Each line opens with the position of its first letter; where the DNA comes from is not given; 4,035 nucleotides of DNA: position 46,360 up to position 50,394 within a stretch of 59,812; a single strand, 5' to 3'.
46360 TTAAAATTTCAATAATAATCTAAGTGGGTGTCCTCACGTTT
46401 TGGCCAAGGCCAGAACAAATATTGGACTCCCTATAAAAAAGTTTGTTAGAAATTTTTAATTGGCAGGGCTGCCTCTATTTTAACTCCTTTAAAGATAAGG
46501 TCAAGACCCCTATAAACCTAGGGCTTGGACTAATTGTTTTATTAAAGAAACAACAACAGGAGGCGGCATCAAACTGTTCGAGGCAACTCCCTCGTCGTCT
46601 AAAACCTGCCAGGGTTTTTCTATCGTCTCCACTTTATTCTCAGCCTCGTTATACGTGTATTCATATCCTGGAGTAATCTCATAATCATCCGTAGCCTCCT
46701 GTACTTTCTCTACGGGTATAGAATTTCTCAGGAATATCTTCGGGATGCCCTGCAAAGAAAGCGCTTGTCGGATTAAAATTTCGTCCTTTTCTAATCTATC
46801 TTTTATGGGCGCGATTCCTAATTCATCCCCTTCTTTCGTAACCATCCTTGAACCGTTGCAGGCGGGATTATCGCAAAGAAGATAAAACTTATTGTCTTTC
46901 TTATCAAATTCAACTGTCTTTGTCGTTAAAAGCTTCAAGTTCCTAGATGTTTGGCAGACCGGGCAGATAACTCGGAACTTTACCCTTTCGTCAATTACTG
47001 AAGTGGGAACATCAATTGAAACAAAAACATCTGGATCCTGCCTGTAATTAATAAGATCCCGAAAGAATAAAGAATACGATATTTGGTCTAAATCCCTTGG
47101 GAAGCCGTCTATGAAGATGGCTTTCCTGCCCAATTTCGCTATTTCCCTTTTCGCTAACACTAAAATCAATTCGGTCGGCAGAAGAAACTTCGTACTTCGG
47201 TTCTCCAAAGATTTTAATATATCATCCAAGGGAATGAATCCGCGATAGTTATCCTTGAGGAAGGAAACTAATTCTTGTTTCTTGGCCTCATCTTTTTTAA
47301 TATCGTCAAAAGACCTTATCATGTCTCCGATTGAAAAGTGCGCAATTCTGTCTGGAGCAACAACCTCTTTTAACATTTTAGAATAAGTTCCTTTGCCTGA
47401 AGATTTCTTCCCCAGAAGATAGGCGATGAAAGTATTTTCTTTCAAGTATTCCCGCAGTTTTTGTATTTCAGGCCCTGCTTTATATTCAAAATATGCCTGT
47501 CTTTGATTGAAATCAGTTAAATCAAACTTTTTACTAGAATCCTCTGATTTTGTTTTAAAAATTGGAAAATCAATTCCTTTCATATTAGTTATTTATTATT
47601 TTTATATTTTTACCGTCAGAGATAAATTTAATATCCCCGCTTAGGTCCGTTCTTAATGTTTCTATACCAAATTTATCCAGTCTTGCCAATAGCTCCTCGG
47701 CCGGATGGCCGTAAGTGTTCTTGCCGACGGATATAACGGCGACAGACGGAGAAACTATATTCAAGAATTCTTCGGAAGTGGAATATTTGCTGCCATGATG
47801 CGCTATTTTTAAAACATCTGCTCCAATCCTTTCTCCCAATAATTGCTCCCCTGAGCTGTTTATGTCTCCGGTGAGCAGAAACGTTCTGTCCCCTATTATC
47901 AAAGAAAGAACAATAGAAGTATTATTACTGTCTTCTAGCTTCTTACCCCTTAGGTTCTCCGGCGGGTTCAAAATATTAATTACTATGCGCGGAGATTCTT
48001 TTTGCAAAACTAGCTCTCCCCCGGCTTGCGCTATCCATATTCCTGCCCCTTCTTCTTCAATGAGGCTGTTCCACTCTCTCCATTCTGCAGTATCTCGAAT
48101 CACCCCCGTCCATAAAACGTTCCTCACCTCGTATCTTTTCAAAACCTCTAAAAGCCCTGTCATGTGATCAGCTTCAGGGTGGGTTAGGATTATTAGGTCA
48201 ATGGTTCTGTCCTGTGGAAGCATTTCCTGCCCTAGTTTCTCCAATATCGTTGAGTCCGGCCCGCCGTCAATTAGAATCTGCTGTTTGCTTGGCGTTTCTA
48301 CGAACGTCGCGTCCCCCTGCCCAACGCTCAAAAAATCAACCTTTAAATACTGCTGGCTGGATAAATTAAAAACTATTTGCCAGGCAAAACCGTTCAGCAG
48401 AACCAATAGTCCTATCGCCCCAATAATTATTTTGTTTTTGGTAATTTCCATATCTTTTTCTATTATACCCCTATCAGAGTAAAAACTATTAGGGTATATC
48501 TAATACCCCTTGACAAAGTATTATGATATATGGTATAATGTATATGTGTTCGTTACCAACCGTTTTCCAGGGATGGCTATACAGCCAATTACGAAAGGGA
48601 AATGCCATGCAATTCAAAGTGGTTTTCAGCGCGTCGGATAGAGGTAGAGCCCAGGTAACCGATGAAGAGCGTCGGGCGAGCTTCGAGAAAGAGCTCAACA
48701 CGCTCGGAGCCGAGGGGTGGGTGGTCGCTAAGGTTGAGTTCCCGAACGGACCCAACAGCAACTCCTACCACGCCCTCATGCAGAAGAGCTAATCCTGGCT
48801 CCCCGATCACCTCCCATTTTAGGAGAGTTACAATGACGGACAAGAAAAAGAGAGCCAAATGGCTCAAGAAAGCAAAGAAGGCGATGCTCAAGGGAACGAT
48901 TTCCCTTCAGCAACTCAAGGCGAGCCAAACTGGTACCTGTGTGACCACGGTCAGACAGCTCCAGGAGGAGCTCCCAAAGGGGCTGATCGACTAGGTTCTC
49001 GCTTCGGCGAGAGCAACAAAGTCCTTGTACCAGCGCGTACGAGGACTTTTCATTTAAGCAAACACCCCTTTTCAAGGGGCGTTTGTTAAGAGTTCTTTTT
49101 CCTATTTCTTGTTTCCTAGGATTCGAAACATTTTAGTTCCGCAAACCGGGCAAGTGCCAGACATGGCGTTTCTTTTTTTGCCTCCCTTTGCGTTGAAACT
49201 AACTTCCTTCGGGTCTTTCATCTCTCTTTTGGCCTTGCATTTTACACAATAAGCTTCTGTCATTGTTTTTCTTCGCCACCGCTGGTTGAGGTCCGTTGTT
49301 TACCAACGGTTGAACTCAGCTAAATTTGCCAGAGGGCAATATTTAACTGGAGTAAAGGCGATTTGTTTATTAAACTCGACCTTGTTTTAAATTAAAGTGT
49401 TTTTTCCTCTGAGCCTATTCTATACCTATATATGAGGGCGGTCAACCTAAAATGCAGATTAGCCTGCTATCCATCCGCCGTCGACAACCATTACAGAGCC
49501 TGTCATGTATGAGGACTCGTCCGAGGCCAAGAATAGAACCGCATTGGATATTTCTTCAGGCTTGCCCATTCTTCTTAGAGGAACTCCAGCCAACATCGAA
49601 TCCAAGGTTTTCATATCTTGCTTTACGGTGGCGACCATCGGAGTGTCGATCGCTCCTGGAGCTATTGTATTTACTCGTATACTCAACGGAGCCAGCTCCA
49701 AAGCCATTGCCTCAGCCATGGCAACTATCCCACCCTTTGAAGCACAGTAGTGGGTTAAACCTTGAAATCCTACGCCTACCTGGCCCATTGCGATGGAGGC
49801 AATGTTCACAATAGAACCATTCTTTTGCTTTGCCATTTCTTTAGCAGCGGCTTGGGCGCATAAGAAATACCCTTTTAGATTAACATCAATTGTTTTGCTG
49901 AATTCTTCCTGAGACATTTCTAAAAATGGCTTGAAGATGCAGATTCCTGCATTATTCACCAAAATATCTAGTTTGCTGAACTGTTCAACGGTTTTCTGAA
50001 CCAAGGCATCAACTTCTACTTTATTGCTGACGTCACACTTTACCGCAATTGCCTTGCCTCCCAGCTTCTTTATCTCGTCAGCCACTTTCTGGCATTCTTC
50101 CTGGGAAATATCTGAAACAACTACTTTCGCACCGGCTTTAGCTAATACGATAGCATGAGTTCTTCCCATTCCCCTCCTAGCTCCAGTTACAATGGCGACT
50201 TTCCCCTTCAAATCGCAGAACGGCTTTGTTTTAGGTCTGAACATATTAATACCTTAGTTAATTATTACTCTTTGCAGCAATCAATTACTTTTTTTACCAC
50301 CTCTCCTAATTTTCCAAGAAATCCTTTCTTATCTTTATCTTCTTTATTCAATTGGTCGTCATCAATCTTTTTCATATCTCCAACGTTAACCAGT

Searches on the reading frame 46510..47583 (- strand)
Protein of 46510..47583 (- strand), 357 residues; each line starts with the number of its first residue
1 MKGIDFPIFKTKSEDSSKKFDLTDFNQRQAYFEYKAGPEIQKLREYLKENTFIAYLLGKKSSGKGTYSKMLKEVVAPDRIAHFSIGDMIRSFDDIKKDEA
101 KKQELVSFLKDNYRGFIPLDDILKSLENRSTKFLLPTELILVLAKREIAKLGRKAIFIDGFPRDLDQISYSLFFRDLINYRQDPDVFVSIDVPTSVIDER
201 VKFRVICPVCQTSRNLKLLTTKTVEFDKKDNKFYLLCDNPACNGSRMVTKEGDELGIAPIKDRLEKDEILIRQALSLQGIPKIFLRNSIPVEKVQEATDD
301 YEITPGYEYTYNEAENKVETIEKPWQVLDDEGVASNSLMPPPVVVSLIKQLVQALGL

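Call 7: search_protein_families(library=pfam, proteins=[window:46510-47583:-], max_evalue=0.001)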
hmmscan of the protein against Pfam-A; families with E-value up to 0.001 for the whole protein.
window:46510-47583:- (357 aa): 2 families
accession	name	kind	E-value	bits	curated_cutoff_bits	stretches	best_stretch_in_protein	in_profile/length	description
PF00406.28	ADK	-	9.4e-10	39.3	26.8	1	134-219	54-123/151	Adenylate kinase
PF13207.12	AAA_17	-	4e-07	30.8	27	1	58-201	2-119/136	AAA domain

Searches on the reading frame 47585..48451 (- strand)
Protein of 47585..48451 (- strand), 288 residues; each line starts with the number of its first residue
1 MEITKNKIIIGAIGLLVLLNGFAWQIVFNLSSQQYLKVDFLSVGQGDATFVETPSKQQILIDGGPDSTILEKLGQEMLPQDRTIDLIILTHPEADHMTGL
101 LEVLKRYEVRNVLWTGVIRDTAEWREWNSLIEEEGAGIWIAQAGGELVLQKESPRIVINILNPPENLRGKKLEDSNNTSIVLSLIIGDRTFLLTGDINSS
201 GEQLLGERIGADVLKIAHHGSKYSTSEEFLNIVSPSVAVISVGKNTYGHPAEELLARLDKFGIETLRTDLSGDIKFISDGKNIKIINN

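Call 7: search_protein_families(library=pfam, proteins=[window:47585-48451:-], max_evalue=0.001)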
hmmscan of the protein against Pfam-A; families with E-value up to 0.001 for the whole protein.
window:47585-48451:- (288 aa): 2 families
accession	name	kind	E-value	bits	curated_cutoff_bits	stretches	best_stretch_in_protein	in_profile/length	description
PF00753.33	Lactamase_B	-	6.4e-16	59.3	22.7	1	43-243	3-195/196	Metallo-beta-lactamase superfamily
PF12706.13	Lactamase_B_2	-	2.3e-08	34.3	27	1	58-214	2-160/200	Beta-lactamase superfamily domain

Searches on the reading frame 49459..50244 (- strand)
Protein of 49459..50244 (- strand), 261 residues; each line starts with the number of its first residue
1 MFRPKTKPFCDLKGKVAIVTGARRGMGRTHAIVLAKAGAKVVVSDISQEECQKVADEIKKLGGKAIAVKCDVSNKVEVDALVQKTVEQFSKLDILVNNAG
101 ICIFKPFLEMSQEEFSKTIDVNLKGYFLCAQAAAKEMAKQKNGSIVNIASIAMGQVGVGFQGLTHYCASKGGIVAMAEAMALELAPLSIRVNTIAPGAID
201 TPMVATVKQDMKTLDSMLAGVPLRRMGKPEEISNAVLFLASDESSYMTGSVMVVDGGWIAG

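Call 7: search_protein_families(library=pfam, proteins=[window:49459-50244:-], max_evalue=0.001)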
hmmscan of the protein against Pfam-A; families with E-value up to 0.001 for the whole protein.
window:49459-50244:- (261 aa): 5 families
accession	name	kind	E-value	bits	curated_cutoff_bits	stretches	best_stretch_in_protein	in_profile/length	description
PF13561.12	adh_short_C2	-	1.4e-72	244.6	27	1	21-258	1-235/236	Enoyl-(Acyl carrier protein) reductase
PF00106.31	adh_short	-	4.6e-62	209.4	26.6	1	15-211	1-194/195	short chain dehydrogenase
PF08659.16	KR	-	4.4e-13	50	22.6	1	18-180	4-163/180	KR domain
PF23441.1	SDR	-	3.4e-06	27.1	27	1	67-257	65-254/258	SDR-like rossmann domain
PF03435.24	Sacchrp_dh_NADP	-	0.00025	21.8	25.1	1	25-133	8-115/129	Saccharopine dehydrogenase NADP binding domain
